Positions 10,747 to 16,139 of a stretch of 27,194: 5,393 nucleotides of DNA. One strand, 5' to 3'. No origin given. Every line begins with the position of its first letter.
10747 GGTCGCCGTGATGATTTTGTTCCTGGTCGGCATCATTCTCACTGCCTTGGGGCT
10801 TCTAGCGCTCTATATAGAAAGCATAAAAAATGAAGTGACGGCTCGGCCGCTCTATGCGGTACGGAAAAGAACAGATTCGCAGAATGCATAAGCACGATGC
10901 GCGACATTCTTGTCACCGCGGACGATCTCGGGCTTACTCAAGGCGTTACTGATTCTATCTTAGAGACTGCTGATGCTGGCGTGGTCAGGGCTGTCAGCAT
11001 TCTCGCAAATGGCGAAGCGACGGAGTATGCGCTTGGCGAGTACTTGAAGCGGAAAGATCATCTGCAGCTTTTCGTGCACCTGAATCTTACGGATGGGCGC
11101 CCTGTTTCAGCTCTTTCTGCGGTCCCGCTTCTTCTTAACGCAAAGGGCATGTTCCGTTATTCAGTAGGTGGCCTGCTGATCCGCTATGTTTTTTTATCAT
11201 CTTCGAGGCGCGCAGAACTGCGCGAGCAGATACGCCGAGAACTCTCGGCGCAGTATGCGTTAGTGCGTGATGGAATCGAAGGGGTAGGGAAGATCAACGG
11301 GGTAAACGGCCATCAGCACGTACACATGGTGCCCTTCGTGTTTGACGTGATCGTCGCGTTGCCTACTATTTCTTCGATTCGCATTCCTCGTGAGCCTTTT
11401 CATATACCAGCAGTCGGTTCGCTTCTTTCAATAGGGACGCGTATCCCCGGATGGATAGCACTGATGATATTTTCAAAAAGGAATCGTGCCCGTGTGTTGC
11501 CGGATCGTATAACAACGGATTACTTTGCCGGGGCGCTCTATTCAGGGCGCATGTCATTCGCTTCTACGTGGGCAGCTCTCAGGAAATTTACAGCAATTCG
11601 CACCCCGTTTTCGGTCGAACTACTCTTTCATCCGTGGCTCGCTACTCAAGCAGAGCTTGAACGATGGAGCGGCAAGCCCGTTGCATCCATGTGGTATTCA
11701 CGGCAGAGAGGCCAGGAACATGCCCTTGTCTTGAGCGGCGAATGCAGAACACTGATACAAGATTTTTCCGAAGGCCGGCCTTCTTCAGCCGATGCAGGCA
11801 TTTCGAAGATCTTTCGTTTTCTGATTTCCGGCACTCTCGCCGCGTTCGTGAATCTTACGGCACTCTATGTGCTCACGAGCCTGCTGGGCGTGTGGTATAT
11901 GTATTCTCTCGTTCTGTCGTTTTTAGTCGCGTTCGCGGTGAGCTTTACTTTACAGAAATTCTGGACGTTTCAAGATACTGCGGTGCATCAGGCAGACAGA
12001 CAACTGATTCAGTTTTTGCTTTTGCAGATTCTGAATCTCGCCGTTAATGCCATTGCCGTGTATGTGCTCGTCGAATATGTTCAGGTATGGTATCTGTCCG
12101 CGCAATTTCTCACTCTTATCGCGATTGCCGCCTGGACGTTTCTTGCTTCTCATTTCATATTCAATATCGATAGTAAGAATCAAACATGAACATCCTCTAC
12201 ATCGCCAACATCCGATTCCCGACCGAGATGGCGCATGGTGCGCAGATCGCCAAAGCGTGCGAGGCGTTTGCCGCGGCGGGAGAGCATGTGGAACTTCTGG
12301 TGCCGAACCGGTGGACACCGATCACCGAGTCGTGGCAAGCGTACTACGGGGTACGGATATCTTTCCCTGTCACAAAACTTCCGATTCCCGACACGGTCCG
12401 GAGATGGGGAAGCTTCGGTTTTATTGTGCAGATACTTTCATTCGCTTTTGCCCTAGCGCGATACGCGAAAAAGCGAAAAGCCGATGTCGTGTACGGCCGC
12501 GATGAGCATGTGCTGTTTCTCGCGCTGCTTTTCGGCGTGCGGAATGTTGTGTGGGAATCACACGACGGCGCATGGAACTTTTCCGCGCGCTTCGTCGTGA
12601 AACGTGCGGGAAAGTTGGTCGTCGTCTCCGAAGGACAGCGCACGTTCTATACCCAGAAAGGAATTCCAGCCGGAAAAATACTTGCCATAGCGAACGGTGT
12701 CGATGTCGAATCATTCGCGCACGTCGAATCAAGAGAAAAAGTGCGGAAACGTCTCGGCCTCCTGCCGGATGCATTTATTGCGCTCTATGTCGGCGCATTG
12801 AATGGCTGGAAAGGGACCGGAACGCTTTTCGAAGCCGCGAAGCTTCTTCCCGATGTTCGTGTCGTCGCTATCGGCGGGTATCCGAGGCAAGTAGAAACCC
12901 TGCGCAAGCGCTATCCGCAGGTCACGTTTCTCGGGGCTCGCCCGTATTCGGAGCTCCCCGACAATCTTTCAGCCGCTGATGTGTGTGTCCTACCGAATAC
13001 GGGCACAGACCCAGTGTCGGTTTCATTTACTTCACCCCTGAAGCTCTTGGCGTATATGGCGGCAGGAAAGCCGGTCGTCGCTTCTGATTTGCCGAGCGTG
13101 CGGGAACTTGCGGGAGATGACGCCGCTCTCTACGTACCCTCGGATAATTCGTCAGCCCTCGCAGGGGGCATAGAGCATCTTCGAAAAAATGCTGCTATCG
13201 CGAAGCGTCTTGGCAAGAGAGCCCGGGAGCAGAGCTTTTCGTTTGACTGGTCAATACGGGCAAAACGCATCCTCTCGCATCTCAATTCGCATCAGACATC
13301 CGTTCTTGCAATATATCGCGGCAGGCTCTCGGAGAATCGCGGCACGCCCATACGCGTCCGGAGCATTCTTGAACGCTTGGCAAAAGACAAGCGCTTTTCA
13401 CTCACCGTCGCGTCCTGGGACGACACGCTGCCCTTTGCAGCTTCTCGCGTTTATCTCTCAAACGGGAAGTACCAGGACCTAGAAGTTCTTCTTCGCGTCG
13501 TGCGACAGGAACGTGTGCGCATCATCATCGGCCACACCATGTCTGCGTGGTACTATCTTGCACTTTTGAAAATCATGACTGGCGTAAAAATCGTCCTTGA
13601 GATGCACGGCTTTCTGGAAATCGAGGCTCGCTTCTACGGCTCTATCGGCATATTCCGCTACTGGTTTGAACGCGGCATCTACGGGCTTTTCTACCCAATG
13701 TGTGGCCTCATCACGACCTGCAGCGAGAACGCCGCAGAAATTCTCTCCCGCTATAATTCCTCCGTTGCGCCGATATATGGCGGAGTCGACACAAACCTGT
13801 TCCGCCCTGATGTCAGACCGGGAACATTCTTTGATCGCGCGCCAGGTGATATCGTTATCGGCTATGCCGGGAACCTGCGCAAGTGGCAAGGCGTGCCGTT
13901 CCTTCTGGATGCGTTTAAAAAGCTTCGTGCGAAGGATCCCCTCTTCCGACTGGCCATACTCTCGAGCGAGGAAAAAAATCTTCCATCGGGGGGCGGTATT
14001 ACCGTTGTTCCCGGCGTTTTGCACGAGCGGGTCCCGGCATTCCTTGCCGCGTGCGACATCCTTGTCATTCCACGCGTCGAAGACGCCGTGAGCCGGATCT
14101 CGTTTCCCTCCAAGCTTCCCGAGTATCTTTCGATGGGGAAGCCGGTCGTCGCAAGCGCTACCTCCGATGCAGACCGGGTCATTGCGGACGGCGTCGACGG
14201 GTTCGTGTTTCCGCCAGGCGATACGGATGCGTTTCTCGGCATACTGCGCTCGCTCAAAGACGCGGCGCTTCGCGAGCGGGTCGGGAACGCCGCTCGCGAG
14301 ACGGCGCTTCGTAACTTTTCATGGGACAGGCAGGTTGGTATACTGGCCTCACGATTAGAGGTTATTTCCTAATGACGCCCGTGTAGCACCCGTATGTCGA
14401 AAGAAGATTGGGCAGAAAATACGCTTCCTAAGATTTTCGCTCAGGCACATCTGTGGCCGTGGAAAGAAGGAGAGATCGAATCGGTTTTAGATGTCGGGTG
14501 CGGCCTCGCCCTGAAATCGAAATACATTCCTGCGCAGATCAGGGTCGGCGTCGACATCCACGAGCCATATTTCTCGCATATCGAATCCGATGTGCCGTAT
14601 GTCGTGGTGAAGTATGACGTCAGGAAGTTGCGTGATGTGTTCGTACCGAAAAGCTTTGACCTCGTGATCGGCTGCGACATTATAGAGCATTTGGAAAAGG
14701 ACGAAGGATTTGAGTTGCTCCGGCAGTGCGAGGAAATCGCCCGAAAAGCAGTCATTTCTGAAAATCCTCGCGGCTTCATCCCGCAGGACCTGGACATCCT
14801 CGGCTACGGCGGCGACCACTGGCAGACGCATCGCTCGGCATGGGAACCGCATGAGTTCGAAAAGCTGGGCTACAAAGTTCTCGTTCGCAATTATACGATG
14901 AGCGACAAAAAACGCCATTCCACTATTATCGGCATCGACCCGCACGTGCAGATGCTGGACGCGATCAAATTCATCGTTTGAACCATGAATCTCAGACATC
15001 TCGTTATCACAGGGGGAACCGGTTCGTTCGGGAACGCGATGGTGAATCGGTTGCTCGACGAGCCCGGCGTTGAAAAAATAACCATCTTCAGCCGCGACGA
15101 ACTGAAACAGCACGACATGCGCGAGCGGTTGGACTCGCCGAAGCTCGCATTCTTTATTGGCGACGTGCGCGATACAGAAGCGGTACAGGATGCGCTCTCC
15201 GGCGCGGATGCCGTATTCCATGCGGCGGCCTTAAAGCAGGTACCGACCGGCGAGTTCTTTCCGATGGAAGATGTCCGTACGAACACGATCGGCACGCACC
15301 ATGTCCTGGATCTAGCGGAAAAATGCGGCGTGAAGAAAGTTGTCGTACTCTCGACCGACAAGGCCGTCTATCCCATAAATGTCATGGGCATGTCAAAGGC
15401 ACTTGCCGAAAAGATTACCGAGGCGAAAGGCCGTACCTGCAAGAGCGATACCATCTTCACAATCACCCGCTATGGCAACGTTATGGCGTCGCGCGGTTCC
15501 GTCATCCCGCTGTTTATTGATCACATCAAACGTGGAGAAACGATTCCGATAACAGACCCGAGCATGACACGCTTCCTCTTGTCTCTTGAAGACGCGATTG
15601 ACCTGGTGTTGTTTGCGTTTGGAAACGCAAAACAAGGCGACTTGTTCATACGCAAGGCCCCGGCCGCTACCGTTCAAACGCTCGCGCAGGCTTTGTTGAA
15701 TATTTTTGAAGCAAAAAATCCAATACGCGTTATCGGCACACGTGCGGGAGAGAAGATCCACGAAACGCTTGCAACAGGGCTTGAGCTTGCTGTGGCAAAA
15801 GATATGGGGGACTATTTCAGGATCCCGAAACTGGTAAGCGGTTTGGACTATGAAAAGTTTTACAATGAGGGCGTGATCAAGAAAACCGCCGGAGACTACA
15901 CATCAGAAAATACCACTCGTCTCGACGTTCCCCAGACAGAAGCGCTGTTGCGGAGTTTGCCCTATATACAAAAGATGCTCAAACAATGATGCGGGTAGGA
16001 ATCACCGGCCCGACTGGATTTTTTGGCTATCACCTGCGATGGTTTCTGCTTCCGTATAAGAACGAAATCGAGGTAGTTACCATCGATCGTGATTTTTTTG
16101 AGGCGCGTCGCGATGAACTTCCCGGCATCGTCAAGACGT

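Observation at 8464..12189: Complete lipid-carrier amino-sugar modification module with a YdjC-deacetylase-GtrA flippase fusion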

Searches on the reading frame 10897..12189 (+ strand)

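Call 3: search_protein_families(library=pfam, proteins=[window:10897-12189:+], max_evalue=0.01)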
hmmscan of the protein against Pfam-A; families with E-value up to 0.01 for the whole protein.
window:10897-12189:+ (430 aa): 2 families
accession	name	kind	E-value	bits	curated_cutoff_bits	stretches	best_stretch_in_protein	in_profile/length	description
PF04794.17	YdjC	-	3.3e-34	119.4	29.7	1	4-288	2-265/266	YdjC-like protein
PF04138.20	GtrA_DPMS_TM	-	3.7e-20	72.7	26.1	1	307-421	1-115/117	GtrA/DPMS, transmembrane domain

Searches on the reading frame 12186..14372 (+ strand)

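Call 3: search_protein_families(library=pfam, proteins=[window:12186-14372:+], max_evalue=0.01)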
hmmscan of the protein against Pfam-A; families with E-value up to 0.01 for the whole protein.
window:12186-14372:+ (728 aa): 5 families
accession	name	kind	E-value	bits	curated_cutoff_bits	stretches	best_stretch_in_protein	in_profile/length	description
PF13692.12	Glyco_trans_1_4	-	4.2e-42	144.2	27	2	198-334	3-141/142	Glycosyl transferases group 1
PF00534.26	Glycos_transf_1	-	1.9e-38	132.2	26.4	2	183-348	2-171/172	Glycosyl transferases group 1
PF13439.12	Glyco_transf_4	-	5.1e-23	82.4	28.5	2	24-175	11-169/170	Glycosyltransferase Family 4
PF13524.12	Glyco_trans_1_2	-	9.7e-17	61.7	25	2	578-717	7-139/144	Glycosyl transferase-like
PF13579.12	Glyco_trans_4_4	-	1.9e-16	61.2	29.7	2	20-171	6-158/158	Glycosyl transferase 4-like domain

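Call 8: search_protein_families(library=ncbifam, proteins=[window:12186-14372:+], max_evalue=0.001)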
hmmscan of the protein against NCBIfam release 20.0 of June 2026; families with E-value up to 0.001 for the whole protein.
window:12186-14372:+ (728 aa): 24 families
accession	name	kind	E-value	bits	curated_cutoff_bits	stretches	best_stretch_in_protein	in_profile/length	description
NF007640.0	PRK10307.1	subfamily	1.3e-37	129.7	276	2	135-350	166-387/411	WcaI family glycosyltransferase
TIGR04063.1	stp3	hypoth_equivalog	5.2e-37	127.7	442.05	2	136-348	153-373/397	TIGR04063 family PEP-CTERM/XrtA system glycosyltransferase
TIGR02149.1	glgA_Coryne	subfamily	1.5e-24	86.9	302.4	2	135-363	139-384/391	glycogen synthase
TIGR03088.1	stp2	hypoth_equivalog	4e-24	85.4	409.05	2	145-352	141-358/374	TIGR03088 family PEP-CTERM/XrtA system glycosyltransferase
TIGR03449.1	mycothiol_MshA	equivalog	2.5e-21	76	462.5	2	136-365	160-399/406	D-inositol-3-phosphate glycosyltransferase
NF041876.1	EPS_EpsE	equivalog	1.3e-20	74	400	2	171-349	194-375/389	exopolysaccharide biosynthesis GT4 family glycosyltransferase EpsE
NF053787.1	GlcN_PG_synth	equivalog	1.5e-19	70.1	480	2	169-367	170-357/361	N-acetylglucosaminyl phosphatidylglycerol synthase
TIGR04047.1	MSMEG_0565_glyc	hypoth_equivalog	1.9e-16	60.1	259.85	1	140-363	138-368/373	MSMEG_0565 family glycosyltransferase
NF047676.1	TeichurnBiosyTuaH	equivalog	2.3e-16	59.6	550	2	133-357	151-375/384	teichuronic acid biosynthesis protein TuaH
TIGR04157.1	glyco_rSAM_CFB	subfamily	3.6e-16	59.2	400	1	137-309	166-339/406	TIGR04157 family glycosyltransferase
TIGR03087.1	stp1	hypoth_equivalog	2.7e-15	56.4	316.65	1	523-724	194-394/397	TIGR03087 family PEP-CTERM/XrtA system glycosyltransferase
NF047684.1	TeichurnBiosyTuaC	equivalog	1.6e-14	53.6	550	1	137-344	161-363/391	teichuronic acid biosynthesis protein TuaC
NF012028.0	PRK15484.1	subfamily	4.7e-13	49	618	1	139-316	138-323/380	lipopolysaccharide N-acetylglucosaminyltransferase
NF038229.1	Glyco4_Geo_Pelo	equivalog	8.1e-13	48.1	400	2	641-720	251-329/338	GPMC system family 4 glycosyltransferase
NF038298.1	EPS_HpsO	equivalog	3e-12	46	575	2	515-711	156-371/388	hormogonium polysaccharide biosynthesis glycosyltransferase HpsO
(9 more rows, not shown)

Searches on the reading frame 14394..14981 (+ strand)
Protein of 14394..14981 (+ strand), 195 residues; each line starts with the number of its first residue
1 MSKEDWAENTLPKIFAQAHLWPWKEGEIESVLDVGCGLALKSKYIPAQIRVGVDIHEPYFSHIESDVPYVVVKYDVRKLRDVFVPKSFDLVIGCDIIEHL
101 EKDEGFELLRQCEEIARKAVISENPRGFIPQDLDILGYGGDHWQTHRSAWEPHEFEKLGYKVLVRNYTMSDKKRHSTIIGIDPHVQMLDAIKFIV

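Call 3: search_protein_families(library=pfam, proteins=[window:14394-14981:+], max_evalue=0.01)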
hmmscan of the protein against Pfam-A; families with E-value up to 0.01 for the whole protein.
window:14394-14981:+ (195 aa): 3 families
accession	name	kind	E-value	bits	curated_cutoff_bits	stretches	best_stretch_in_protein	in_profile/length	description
PF13649.12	Methyltransf_25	-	7.4e-07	30.2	27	1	31-116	1-93/97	Methyltransferase domain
PF08242.18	Methyltransf_12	-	1e-05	26.6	30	1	32-114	1-90/98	Methyltransferase domain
PF08241.18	Methyltransf_11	-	1.4e-05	26.1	21.2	1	32-115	1-86/95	Methyltransferase domain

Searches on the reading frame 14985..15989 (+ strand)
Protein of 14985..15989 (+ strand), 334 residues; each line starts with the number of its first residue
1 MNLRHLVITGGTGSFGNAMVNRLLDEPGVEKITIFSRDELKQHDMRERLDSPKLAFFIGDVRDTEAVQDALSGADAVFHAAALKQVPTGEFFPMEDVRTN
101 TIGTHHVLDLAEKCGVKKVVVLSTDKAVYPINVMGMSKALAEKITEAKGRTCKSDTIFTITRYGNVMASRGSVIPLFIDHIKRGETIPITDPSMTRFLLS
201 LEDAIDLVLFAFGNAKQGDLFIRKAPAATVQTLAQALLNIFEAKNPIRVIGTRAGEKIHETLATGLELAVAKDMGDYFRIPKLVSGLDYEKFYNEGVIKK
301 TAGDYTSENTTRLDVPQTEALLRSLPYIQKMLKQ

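Call 3: search_protein_families(library=pfam, proteins=[window:14985-15989:+], max_evalue=0.01)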
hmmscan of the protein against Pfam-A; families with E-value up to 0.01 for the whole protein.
window:14985-15989:+ (334 aa): 14 families
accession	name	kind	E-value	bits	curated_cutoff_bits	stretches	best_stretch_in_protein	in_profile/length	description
PF02719.21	Polysacc_synt_2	-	2.8e-93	312.7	20.2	1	7-280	2-291/293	Polysaccharide biosynthesis protein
PF01370.27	Epimerase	-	1.5e-25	90.4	20.9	1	7-218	2-231/240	NAD dependent epimerase/dehydratase family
PF01073.25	3Beta_HSD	-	4.3e-17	62.5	22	1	7-130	1-122/280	3-beta hydroxysteroid dehydrogenase/isomerase family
PF16363.11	GDP_Man_Dehyd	-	5.6e-16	59.3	27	1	8-233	2-258/332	GDP-mannose 4,6 dehydratase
PF13460.12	NAD_binding_10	-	2.2e-14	54.2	27.2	1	10-129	1-103/184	NAD(P)H-binding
PF08485.16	Polysacc_syn_2C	-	6.2e-12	45.5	25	1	287-329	5-48/48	Polysaccharide biosynthesis protein C-terminal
PF07993.18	NAD_binding_4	-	9.1e-12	45.1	20.1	1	8-128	1-139/258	Male sterility protein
PF05368.20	NmrA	-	7.7e-08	32.7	27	1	6-196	5-183/298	NmrA-like family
PF04321.23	RmlD_sub_bind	-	1.5e-07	31.2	27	1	5-126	2-103/287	RmlD substrate binding domain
PF08659.16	KR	-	5.3e-06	26.9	22.6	1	7-80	4-88/180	KR domain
PF01118.30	Semialdhyde_dh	-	8.5e-05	23.4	26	1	7-82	3-75/121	Semialdehyde dehydrogenase, NAD binding domain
PF03435.24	Sacchrp_dh_NADP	-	0.00028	21.7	25.1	1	7-81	2-76/129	Saccharopine dehydrogenase NADP binding domain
PF03807.23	F420_oxidored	-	0.00094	20.2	21.6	0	11-86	6-72/94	NADP oxidoreductase coenzyme F420-dependent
PF00106.31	adh_short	-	0.0012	18.8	26.6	1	5-76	2-73/195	short chain dehydrogenase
